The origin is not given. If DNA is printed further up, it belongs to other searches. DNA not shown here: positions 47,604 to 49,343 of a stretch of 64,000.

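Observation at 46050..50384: Block of three large uncharacterised genes (DUF4116-repeat protein, NTase-like/NDK-like fusion, LPS-kinase-like protein): best candidate for an undescribed system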

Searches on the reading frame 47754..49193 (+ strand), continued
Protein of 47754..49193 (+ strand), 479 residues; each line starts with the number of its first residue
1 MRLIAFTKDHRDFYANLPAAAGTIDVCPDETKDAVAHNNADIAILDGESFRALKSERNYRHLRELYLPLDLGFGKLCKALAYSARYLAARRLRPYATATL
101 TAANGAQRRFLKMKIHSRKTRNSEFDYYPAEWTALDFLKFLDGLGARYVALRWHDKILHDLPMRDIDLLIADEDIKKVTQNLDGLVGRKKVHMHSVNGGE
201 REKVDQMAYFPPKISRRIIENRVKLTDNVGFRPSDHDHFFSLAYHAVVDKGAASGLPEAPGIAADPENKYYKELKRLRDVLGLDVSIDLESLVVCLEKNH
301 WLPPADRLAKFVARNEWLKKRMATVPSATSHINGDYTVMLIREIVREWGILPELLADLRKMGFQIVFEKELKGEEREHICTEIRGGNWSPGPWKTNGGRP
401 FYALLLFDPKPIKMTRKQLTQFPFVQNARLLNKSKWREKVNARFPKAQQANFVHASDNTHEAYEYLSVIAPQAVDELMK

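Call 43: search_protein_representatives(alignment_id=A1)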
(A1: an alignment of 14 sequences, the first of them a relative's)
Query: 14 sequences, 477 profile positions. Proteins with E-value up to 0.001 (for the whole library): 1360; up to 1e-10: 899; up to 1e-30: 598. The best 150 are listed.
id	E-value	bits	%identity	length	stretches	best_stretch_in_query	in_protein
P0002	7.5e-253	855.9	-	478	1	1-477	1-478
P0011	9.8e-135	466.4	-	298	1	1-301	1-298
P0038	8.9e-132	456.7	-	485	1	1-466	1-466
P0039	3.9e-131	454.6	-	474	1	23-474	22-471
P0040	1.2e-124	433.2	-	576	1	30-475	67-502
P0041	2.2e-124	432.3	-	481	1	26-472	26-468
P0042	3.3e-118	412.0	-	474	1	4-474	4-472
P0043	1.0e-117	410.4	-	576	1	2-474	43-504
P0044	1.6e-117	409.7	-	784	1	31-473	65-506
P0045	6.1e-117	407.8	-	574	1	31-474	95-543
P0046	1.1e-116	406.9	-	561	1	26-472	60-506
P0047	2.0e-116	406.1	-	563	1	4-477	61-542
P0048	9.1e-113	394.0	-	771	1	3-474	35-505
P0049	3.2e-112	392.2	-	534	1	31-474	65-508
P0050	6.3e-111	388.0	-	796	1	2-474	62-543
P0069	3.7e-103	362.3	-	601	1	26-473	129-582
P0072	3.1e-100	352.7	-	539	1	125-474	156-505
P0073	1.6e-99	350.3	-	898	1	32-472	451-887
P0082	6.5e-98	345.0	-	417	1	125-474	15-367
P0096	6.5e-95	335.1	-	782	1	28-469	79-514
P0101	2.3e-94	333.3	-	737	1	126-473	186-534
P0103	3.4e-94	332.8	-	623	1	117-474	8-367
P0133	2.0e-87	310.5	-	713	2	133-474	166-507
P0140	5.3e-86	305.8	-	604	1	89-474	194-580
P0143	7.0e-86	305.4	-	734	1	120-475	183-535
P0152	2.4e-84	300.3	-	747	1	118-475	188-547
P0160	6.1e-83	295.7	-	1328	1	126-471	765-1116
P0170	3.4e-81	289.9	-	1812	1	117-471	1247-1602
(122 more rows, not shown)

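Call 50: search_protein_families(library=pfam, proteins=[P0073, P0160, P0170, P0069, P0140, P0101, P0152, P0143, P0133, P0072], max_evalue=0.01)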
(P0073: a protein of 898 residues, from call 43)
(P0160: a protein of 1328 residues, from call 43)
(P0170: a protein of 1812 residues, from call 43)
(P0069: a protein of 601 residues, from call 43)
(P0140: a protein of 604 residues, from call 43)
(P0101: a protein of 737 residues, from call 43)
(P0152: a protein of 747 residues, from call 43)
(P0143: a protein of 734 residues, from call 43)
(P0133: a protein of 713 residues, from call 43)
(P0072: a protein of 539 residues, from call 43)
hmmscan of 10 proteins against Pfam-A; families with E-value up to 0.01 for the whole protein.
P0073 (898 aa): 5 families
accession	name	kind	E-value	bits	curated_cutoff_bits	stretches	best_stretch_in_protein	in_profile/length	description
PF00534.26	Glycos_transf_1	-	3.9e-35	121.4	26.4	1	194-358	2-171/172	Glycosyl transferases group 1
PF13692.12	Glyco_trans_1_4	-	1e-30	107.3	27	1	210-342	4-139/142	Glycosyl transferases group 1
PF13439.12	Glyco_transf_4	-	1.6e-10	41.7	28.5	1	26-182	1-170/170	Glycosyltransferase Family 4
PF13524.12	Glyco_trans_1_2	-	6.2e-08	33.1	25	1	225-363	5-132/144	Glycosyl transferase-like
PF13579.12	Glyco_trans_4_4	-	0.0051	17.6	29.7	1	29-171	3-152/158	Glycosyl transferase 4-like domain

P0160 (1328 aa): 13 families
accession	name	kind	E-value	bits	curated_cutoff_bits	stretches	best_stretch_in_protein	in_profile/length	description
PF13844.12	Glyco_transf_41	-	9.6e-37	126.9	25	2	253-425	371-540/543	Glycosyl transferase family 41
PF00515.34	TPR_1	-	3.2e-09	36.7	27.8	1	2-32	4-34/34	Tetratricopeptide repeat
PF07719.23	TPR_2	-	1.5e-06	28.3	27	1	2-32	4-34/34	Tetratricopeptide repeat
PF13181.12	TPR_8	-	4.5e-06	26.8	25.7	1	2-32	4-34/34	Tetratricopeptide repeat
PF13176.12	TPR_7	-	8.8e-05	22.7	27.9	1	2-30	2-30/36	Tetratricopeptide repeat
PF00069.31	Pkinase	-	0.00022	21.2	31.7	1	1215-1274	93-153/263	Protein kinase domain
PF13424.12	TPR_12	-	0.00038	21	30.1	1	2-28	48-74/77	Tetratricopeptide repeat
PF13428.12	TPR_14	-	0.0026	18.7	23.5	0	5-36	7-38/44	Tetratricopeptide repeat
PF13414.12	TPR_11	-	0.0026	17.9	26.8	1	6-39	1-34/42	TPR repeat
PF13692.12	Glyco_trans_1_4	-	0.0027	18.4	27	1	253-396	7-140/142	Glycosyl transferases group 1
PF13432.12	TPR_16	-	0.0053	17.6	32.7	0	4-38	2-39/65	Tetratricopeptide repeat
PF13374.12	TPR_10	-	0.0062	17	27.5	1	2-28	5-31/42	Tetratricopeptide repeat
PF01636.29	APH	-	0.0062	16.7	23.2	0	1240-1267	169-198/239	Phosphotransferase enzyme family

P0170 (1812 aa): 39 families (the best 25 are shown)
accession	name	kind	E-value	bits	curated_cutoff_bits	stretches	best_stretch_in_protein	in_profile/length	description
PF13844.12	Glyco_transf_41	-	1.2e-43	149.6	25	2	495-672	368-542/543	Glycosyl transferase family 41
PF14559.12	TPR_19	-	1.1e-26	93.4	25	3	220-272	4-56/68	Tetratricopeptide repeat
PF07719.23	TPR_2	-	2e-23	80.9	27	2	106-137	2-33/34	Tetratricopeptide repeat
PF13428.12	TPR_14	-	6.1e-22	76.3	23.5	2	209-248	3-42/44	Tetratricopeptide repeat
PF00515.34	TPR_1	-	6.6e-20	70.5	27.8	3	106-137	2-33/34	Tetratricopeptide repeat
PF13424.12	TPR_12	-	1e-18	67.7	30.1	1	212-268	8-72/77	Tetratricopeptide repeat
PF13181.12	TPR_8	-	3.3e-18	64.7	25.7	1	107-137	3-33/34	Tetratricopeptide repeat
PF13432.12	TPR_16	-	8.9e-18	64.8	32.7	2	178-239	2-63/65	Tetratricopeptide repeat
PF13431.12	TPR_17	-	1.8e-13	50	24.4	1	127-160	1-34/34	Tetratricopeptide repeat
PF23914.1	TPR_CcmH_CycH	-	2.1e-13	50.8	42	2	97-154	42-99/158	Cytochrome c-type biogenesis protein H TPR domain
PF13414.12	TPR_11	-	4.2e-13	49.2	26.8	2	112-149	1-38/42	TPR repeat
PF13176.12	TPR_7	-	1.2e-12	47.2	27.9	1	211-235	3-27/36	Tetratricopeptide repeat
PF05050.19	Methyltransf_21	-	1.6e-10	41.8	22.7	1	827-979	1-172/173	Methyltransferase FkbM domain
PF13174.12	TPR_6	-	2.3e-10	40.9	26.3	0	213-239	6-32/33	Tetratricopeptide repeat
PF12895.13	ANAPC3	-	7.1e-10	39.5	27.2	1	188-266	4-81/82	Anaphase-promoting complex, cyclosome, subunit 3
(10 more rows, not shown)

P0069 (601 aa): 0 families

P0140 (604 aa): 0 families

P0101 (737 aa): 1 family
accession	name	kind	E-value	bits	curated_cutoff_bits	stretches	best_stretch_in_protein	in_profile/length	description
PF00069.31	Pkinase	-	0.00095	19.1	31.7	1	633-680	97-144/263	Protein kinase domain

P0152 (747 aa): 5 families
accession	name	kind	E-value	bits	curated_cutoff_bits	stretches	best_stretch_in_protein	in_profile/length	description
PF14559.12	TPR_19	-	6.6e-08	33.2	25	0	139-170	28-59/68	Tetratricopeptide repeat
PF13428.12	TPR_14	-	2.4e-07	31.2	23.5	0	138-173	3-38/44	Tetratricopeptide repeat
PF07719.23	TPR_2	-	0.00012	22.4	27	0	46-76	3-33/34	Tetratricopeptide repeat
PF01636.29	APH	-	0.00063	20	23.2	0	667-691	172-197/239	Phosphotransferase enzyme family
PF00069.31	Pkinase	-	0.0041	17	31.7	1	647-698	101-152/263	Protein kinase domain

P0143 (734 aa): 5 families
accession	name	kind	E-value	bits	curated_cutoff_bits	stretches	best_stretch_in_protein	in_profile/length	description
PF14559.12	TPR_19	-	0.00042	21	25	1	21-60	4-43/68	Tetratricopeptide repeat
PF13428.12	TPR_14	-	0.00067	20.6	23.5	0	16-51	9-44/44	Tetratricopeptide repeat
PF03109.22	ABC1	-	0.0015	18.1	22.9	1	639-688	176-225/244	ABC1 atypical kinase-like domain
PF00515.34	TPR_1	-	0.0026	18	27.8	0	16-40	9-33/34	Tetratricopeptide repeat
PF01636.29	APH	-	0.0073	16.5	23.2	0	628-677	147-197/239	Phosphotransferase enzyme family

P0133 (713 aa): 1 family
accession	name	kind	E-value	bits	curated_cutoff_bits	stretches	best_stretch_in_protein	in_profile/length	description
PF00069.31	Pkinase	-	0.00066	19.6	31.7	1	611-664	100-153/263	Protein kinase domain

P0072 (539 aa): 0 families

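Call 56: find_related_loci(query=A1, collection=genome_contigs, flank=10000)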
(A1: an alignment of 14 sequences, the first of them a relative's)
Query A1 (479 aa) in genome_contigs; peptide patterns used: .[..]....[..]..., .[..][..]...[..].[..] (x = any residue, [..] = any of these).
73 stretches matched a pattern; 70 encode a relative of the query (tblastn E <= 1e-3); 69 distinct loci.
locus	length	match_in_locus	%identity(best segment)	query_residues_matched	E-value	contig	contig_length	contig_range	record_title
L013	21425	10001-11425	57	1-474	0e+0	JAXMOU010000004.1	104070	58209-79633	MAG: Sneathiella sp. isolate PC_MBin.17 PCX_201CoAssmbCtg, whole genome shotgun sequence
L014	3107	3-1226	57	72-479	1e-163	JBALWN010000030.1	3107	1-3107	MAG: Halopseudomonas aestusnigri isolate 7NakV-02 NODE_30_length_3107_cov_3.087129, whole genome shotgun sequence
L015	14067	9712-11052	32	24-478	1e-68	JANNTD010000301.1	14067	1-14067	MAG: Planctomycetota bacterium isolate SOY_31_concoct_37_sub SOY_31_k141_2100737, whole genome shotgun sequence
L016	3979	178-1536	33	26-478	2e-67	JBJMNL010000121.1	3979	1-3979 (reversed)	MAG: Gemmatimonadaceae bacterium isolate H3_18_all_fractions_metab_8_73_36 k255_1927551, whole genome shotgun sequence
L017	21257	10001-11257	32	57-477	4e-65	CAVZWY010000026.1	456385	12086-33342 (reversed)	MAG: uncultured Planctomycetaceae bacterium isolate MFD02416.bin.2.64 genome assembly, contig: contig_58260, whole genom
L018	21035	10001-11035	38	137-479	4e-63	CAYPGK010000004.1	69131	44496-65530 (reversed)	MAG TPA_asm: uncultured Gemmatimonadaceae bacterium isolate SRP268622_co1_34 genome assembly, contig: NODE_639_length_69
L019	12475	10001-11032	36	136-475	8e-62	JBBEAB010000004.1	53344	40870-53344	MAG: Steroidobacteraceae bacterium isolate LejiaD_67_14 Lejia_D_1086_length_53344_cov_9, whole genome shotgun sequence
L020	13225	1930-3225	29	35-472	2e-60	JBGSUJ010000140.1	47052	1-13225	MAG: Pirellulales bacterium isolate JTS-AC43 k141_2566240, whole genome shotgun sequence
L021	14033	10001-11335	32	32-478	3e-60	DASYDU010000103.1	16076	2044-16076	MAG TPA_asm: Lacipirellulaceae bacterium isolate SMAG_U4967 k141_36103, whole genome shotgun sequence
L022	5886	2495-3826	33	33-478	4e-59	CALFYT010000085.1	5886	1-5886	MAG TPA_asm: uncultured Planctomycetaceae bacterium isolate SRR7515930_bin.114_CONCOCT_v1.1_MAG genome assembly, contig:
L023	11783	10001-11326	32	31-478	3e-58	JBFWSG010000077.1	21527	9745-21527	MAG: Pirellulales bacterium isolate CA_2019_TPBF_224 NODE_11601_length_21527_cov_20.091589_TPBF, whole genome shotgun se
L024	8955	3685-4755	35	127-479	3e-58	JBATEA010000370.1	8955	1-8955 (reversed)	MAG: Steroidobacteraceae bacterium isolate MFD10090_ilm_asm_bin24 k127_342844, whole genome shotgun sequence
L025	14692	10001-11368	30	18-474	9e-58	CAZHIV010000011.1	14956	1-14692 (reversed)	MAG TPA_asm: uncultured Planctomycetaceae bacterium isolate binchicken_co31_381 genome assembly, contig: k141_1712473, w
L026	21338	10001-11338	31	34-479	2e-57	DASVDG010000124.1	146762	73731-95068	MAG TPA_asm: Longimicrobiales bacterium isolate SMAG_U2027 k141_289417, whole genome shotgun sequence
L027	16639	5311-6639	29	37-475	1e-55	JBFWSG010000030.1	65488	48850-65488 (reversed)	MAG: Pirellulales bacterium isolate CA_2019_TPBF_224 NODE_3270_length_65488_cov_24.587889_TPBF, whole genome shotgun seq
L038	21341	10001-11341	30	28-474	2e-50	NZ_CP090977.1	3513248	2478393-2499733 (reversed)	Planococcus sp. 107-1 chromosome, complete genome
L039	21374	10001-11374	29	25-478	3e-50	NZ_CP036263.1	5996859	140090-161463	Adhaeretor mobilis strain HG15A2 chromosome, complete genome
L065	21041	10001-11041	28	136-472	1e-24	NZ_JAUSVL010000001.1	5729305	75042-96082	Oligosphaera ethanolica strain DSM 24202 Ga0449375_01, whole genome shotgun sequence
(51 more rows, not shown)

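Call 61: search_protein_families(library=pfam, alignment_id=A5, max_evalue=0.00001)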
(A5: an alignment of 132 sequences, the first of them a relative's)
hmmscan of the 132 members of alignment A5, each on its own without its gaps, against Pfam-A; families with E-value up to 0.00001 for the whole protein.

A. member 1, L015:7316-8443:+ (375 aa): 1 family
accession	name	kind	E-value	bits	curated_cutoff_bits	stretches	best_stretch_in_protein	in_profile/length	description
PF14100.11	DUF6807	-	9.3e-61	206.2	27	1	95-369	4-269/270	Family of unknown function (DUF6807)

B. families by the number of members that match (of 132 scanned): 127 families (the first 25 are shown)
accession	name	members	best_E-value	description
PF00535.33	Glycos_transf_2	16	9.8e-32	Glycosyl transferase family 2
PF13692.12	Glyco_trans_1_4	7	6.9e-30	Glycosyl transferases group 1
PF06293.20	Kdo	7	2.6e-13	Lipopolysaccharide kinase (Kdo/WaaP) family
PF00534.26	Glycos_transf_1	6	6.4e-33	Glycosyl transferases group 1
PF13704.12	Glyco_tranf_2_4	6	9.5e-08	Glycosyl transferase family 2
PF13440.11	Polysacc_synt_3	5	1.9e-92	Polysaccharide biosynthesis protein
PF01943.22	Polysacc_synt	5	1.3e-44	Polysaccharide biosynthesis protein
PF13439.12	Glyco_transf_4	5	6e-11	Glycosyltransferase Family 4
PF16363.11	GDP_Man_Dehyd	4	5.7e-153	GDP-mannose 4,6 dehydratase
PF01370.27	Epimerase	4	3.6e-77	NAD dependent epimerase/dehydratase family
PF14100.11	DUF6807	4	1.2e-70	Family of unknown function (DUF6807)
PF04321.23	RmlD_sub_bind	4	1.3e-18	RmlD substrate binding domain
PF13641.12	Glyco_tranf_2_3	4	6.9e-15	Glycosyltransferase like family 2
PF10111.15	Glyco_tranf_2_2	4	1.5e-14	Glycosyltransferase like family 2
PF20706.3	GT4-conflict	4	3.6e-09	Family 4 Glycosyltransferase in conflict systems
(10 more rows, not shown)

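Call 64: search_protein_families(library=pfam, alignment_id=A6, max_evalue=0.1)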
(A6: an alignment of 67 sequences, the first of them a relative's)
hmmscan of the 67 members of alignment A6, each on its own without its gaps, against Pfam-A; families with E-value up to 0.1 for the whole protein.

A. member 1, P0103 (623 aa): 2 families
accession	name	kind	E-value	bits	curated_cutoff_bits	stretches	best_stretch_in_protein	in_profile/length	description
PF00334.24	NDK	-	0.0079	16.5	27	0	230-264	4-38/135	Nucleoside diphosphate kinase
PF00069.31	Pkinase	-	0.078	12.8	31.7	0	473-520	103-150/263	Protein kinase domain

B. families by the number of members that match (of 67 scanned): 30 families (the first 25 are shown)
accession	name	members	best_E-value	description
PF00069.31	Pkinase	40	6.7e-07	Protein kinase domain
PF00334.24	NDK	15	0.00014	Nucleoside diphosphate kinase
PF03109.22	ABC1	12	0.001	ABC1 atypical kinase-like domain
PF01636.29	APH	9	3.2e-07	Phosphotransferase enzyme family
PF14907.12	NTP_transf_5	7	0.00082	Uncharacterised nucleotidyltransferase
PF14531.12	Kinase-like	7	0.0011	Kinase-like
PF14559.12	TPR_19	2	6.6e-08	Tetratricopeptide repeat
PF13414.12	TPR_11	2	0.009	TPR repeat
PF19974.5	TCAD9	2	0.029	Ternary complex associated domain 9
PF13428.12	TPR_14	1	2.4e-07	Tetratricopeptide repeat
PF07719.23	TPR_2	1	0.00012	Tetratricopeptide repeat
PF17922.6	TetR_C_17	1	0.0019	Tetracyclin repressor-like, C-terminal domain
PF19792.4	DUF6276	1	0.0097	Family of unknown function (DUF6276)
PF08464.15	Gemini_AC4_5_2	1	0.01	Geminivirus AC4/5 conserved region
PF14453.12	ThiS-like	1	0.017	ThiS-like ubiquitin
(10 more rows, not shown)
